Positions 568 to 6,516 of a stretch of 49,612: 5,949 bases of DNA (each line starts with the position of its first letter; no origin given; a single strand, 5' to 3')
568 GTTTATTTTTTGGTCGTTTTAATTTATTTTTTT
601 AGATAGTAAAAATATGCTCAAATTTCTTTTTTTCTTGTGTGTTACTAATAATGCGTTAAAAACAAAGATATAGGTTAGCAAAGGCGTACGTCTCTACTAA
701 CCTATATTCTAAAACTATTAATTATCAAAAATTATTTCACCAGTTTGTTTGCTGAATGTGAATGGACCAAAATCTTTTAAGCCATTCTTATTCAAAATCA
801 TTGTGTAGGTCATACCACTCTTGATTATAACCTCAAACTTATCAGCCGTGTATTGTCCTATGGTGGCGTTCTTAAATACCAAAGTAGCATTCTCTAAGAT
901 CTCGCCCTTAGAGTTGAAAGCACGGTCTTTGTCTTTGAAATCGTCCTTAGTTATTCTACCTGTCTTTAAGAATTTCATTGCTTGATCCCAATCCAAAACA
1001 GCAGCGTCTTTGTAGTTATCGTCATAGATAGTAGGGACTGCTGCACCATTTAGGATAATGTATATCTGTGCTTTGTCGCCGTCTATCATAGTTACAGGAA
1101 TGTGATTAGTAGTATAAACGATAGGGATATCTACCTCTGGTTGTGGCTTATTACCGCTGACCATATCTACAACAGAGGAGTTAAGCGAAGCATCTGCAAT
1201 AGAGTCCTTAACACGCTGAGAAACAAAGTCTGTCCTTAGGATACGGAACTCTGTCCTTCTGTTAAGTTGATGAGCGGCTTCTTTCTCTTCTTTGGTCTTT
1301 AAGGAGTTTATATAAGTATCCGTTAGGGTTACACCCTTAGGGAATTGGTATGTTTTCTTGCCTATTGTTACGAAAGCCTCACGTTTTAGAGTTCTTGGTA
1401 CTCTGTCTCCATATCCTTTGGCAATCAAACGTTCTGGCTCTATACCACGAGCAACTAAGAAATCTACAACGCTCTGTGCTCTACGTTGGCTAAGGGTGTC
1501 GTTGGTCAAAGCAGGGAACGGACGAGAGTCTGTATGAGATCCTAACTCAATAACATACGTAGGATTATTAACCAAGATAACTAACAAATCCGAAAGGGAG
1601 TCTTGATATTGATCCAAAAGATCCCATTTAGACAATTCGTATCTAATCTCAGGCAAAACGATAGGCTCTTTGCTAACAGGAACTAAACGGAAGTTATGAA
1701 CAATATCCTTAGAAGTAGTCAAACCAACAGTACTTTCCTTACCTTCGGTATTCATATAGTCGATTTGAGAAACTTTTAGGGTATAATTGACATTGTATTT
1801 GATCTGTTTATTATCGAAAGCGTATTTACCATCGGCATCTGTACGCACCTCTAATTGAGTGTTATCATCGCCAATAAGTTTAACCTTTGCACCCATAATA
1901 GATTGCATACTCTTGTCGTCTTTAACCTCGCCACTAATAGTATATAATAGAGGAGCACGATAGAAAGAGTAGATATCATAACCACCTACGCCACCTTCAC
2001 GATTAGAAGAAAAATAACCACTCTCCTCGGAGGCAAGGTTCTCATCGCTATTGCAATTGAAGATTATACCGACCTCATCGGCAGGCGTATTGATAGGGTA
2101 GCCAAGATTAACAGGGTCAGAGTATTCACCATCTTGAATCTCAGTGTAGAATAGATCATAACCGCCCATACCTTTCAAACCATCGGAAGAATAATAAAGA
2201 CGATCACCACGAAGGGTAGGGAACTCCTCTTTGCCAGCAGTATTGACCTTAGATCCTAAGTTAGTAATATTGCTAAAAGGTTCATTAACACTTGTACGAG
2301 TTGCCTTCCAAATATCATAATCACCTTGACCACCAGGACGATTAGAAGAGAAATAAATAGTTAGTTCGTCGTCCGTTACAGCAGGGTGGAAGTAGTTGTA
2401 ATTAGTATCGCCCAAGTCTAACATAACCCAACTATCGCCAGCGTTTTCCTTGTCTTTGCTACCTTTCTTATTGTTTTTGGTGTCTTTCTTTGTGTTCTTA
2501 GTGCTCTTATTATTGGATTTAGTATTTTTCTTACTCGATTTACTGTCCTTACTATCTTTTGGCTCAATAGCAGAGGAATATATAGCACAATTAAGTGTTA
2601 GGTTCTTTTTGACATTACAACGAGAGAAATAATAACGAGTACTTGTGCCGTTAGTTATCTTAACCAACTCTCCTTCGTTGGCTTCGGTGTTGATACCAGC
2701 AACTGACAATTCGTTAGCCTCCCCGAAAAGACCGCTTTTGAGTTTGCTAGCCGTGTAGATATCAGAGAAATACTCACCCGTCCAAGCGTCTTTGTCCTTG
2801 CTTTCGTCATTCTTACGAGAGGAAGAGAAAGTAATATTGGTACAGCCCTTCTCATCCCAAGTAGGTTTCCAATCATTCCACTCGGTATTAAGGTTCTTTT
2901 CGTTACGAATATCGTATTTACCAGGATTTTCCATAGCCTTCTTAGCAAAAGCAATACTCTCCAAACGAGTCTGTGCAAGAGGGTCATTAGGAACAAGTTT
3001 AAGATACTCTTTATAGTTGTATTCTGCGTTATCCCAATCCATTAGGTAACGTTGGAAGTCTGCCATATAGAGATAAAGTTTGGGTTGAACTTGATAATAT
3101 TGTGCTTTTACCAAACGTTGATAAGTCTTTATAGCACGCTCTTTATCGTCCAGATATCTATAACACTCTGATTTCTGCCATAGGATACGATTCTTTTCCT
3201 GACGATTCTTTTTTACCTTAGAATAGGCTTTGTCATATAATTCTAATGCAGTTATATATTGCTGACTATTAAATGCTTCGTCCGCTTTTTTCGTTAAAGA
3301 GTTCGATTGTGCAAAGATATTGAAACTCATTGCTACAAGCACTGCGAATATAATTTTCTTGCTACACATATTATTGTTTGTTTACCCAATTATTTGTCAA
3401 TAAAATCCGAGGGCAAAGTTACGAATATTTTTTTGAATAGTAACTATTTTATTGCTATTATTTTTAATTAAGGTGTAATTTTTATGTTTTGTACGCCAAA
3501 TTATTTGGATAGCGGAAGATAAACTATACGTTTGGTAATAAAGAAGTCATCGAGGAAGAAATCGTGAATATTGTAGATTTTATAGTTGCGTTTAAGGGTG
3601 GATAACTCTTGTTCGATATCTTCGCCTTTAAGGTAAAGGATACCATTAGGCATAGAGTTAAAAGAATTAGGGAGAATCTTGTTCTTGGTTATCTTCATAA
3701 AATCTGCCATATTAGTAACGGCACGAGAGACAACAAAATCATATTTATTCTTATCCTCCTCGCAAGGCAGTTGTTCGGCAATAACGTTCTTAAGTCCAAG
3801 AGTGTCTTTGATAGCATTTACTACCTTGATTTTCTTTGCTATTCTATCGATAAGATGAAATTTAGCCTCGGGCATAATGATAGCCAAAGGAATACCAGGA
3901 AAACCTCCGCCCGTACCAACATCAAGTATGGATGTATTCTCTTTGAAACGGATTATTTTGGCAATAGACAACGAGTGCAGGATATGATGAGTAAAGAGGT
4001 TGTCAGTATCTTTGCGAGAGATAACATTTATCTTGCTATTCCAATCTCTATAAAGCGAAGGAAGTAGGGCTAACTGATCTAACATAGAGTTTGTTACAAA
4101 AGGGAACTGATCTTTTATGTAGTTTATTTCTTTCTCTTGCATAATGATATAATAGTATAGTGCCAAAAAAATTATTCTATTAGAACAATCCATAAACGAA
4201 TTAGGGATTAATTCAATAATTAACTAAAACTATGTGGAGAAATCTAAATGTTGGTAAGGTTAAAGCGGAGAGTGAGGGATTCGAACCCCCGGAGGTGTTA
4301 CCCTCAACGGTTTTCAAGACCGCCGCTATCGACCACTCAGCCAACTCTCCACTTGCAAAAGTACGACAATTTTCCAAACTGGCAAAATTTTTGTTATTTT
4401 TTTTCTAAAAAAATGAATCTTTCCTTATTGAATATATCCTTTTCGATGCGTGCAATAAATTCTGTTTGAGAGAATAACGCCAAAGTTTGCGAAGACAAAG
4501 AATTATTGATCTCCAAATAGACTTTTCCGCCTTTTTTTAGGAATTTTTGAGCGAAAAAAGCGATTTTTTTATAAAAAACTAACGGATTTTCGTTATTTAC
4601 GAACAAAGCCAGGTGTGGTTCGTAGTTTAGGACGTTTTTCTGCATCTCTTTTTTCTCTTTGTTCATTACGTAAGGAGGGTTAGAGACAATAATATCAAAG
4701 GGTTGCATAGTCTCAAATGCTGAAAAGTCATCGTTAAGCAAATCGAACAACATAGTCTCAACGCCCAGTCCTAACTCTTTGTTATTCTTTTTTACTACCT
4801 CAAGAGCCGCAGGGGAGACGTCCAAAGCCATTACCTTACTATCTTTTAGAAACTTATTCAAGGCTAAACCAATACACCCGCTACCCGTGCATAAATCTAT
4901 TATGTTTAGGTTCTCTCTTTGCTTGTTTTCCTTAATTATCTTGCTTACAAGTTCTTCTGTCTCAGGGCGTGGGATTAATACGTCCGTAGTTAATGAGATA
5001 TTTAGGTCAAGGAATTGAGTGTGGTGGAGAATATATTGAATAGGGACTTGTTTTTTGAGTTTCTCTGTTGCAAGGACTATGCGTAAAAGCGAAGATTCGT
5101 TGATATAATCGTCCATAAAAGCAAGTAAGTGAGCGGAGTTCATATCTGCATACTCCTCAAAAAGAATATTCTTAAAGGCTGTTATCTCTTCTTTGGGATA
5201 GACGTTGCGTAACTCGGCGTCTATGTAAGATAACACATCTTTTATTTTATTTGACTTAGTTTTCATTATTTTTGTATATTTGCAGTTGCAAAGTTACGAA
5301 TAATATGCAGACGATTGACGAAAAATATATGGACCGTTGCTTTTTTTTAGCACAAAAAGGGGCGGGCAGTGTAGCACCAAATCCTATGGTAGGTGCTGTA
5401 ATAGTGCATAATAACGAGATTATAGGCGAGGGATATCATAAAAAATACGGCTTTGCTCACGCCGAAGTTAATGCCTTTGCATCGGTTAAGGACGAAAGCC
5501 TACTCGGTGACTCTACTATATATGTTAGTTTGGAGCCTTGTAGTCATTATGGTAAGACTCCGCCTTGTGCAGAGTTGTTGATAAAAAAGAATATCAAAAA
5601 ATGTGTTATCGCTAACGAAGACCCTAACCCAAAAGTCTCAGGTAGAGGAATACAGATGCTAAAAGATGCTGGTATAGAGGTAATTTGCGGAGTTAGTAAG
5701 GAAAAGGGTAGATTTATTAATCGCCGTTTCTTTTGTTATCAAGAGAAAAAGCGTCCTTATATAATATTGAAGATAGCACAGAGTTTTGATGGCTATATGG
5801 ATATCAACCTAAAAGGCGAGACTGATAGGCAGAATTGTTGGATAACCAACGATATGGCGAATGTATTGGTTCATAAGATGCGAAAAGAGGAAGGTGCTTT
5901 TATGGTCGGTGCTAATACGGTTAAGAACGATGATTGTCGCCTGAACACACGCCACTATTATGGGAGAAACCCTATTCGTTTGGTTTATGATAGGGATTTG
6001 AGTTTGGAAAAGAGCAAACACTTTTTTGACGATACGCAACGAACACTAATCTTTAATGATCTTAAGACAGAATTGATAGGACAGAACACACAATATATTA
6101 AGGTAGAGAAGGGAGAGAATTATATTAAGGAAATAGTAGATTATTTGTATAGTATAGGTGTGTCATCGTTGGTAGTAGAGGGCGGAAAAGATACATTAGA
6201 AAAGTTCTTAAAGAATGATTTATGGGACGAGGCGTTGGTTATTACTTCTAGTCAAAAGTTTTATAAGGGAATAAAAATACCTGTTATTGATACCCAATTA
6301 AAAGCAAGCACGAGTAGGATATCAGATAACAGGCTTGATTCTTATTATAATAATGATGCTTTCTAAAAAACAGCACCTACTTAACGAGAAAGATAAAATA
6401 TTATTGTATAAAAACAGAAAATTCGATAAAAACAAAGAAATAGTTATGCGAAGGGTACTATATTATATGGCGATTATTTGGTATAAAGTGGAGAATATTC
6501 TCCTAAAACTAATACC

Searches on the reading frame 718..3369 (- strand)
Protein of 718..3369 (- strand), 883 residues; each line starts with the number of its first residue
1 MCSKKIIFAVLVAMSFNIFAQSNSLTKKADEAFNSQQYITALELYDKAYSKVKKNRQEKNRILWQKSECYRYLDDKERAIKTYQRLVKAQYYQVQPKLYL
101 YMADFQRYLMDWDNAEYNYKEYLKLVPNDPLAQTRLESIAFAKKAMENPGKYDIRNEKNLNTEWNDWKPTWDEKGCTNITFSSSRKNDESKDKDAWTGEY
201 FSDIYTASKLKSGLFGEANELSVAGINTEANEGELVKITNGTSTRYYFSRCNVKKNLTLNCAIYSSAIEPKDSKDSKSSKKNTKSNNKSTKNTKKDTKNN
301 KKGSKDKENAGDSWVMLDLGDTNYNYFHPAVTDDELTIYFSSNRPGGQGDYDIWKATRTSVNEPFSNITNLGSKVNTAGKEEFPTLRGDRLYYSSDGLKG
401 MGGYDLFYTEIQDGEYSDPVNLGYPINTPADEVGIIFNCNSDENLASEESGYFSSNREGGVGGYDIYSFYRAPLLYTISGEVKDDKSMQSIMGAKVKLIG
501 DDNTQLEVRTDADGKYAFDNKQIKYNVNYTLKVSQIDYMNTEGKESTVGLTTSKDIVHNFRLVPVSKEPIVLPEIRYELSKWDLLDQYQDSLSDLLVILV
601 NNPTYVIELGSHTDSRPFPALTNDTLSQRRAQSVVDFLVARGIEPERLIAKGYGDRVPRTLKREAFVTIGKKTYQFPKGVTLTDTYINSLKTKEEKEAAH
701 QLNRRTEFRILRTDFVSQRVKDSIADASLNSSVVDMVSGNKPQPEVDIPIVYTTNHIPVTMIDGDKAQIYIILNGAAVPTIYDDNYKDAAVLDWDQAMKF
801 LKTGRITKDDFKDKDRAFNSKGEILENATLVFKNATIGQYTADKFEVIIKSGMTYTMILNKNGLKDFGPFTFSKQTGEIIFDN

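Call 88: search_protein_families(library=pfam, proteins=[window:718-3369:-], max_evalue=0.0001)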
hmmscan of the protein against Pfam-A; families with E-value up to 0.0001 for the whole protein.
window:718-3369:- (883 aa): 4 families
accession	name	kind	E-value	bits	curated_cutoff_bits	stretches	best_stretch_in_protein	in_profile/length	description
PF00691.25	OmpA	-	3.5e-10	40.6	27.2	1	584-662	9-88/98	OmpA family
PF13620.12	CarboxypepD_reg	-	4.6e-09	36.9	32.3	1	477-556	1-77/82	Carboxypeptidase regulatory-like domain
PF13715.12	CarbopepD_reg_2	-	5.4e-08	33.2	32.2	1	478-543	1-60/88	CarboxypepD_reg-like domain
PF07676.18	PD40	-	7.5e-06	26.2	20.9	0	321-354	6-37/38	WD40-like Beta Propeller Repeat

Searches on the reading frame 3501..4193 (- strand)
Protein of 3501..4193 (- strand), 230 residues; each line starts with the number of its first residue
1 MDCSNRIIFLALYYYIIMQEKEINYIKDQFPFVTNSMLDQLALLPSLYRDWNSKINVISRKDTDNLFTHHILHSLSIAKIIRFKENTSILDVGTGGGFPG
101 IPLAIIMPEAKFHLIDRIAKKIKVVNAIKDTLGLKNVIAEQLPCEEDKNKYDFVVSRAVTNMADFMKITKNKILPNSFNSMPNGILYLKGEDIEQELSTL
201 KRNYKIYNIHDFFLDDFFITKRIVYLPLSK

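Call 88: search_protein_families(library=pfam, proteins=[window:3501-4193:-], max_evalue=0.0001)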
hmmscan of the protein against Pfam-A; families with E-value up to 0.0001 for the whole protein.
window:3501-4193:- (230 aa): 2 families
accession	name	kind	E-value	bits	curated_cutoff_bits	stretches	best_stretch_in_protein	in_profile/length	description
PF02527.21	GidB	-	2.7e-37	128.4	27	1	46-213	10-172/184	rRNA small subunit methyltransferase G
PF13847.12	Methyltransf_31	-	3.3e-11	43.5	27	1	84-168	2-92/145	Methyltransferase domain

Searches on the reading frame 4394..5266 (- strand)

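Call 88: search_protein_families(library=pfam, proteins=[window:4394-5266:-], max_evalue=0.0001)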
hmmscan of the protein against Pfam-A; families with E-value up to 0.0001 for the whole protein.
window:4394-5266:- (290 aa): 7 families
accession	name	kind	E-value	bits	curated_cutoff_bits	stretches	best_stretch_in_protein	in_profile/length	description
PF05175.20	MTS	-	7.4e-14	52.2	23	1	114-206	30-115/170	Methyltransferase small domain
PF13847.12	Methyltransf_31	-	6.1e-10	39.4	27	1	117-266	2-114/145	Methyltransferase domain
PF03602.21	Cons_hypoth95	-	1.9e-08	34.6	24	1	117-209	40-134/182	Conserved hypothetical protein 95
PF13649.12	Methyltransf_25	-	6.8e-08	33.5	27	1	122-208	1-85/97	Methyltransferase domain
PF06325.19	PrmA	-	2.3e-06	27.8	22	1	113-196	156-233/296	Ribosomal protein L11 methyltransferase (PrmA)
PF07669.17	Eco57I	-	2.2e-05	25.1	25.3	1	174-216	59-101/171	Eco57I restriction-modification methylase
PF13679.12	Methyltransf_32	-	6.6e-05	23.4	27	0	105-172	11-82/143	Methyltransferase domain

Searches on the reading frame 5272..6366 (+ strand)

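Call 88: search_protein_families(library=pfam, proteins=[window:5272-6366:+], max_evalue=0.0001)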
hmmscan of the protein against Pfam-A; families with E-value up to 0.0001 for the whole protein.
window:5272-6366:+ (364 aa): 3 families
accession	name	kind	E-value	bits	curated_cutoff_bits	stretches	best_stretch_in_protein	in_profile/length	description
PF01872.23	RibD_C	-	1.1e-22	81.3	24.1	1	162-324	1-159/197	RibD C-terminal domain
PF00383.29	dCMP_cyt_deam_1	-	4e-19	68.8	25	1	15-114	3-101/102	Cytidine and deoxycytidylate deaminase zinc-binding region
PF14437.12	MafB19-deam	-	2.9e-11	43.9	27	1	18-128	5-114/142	MafB19-like deaminase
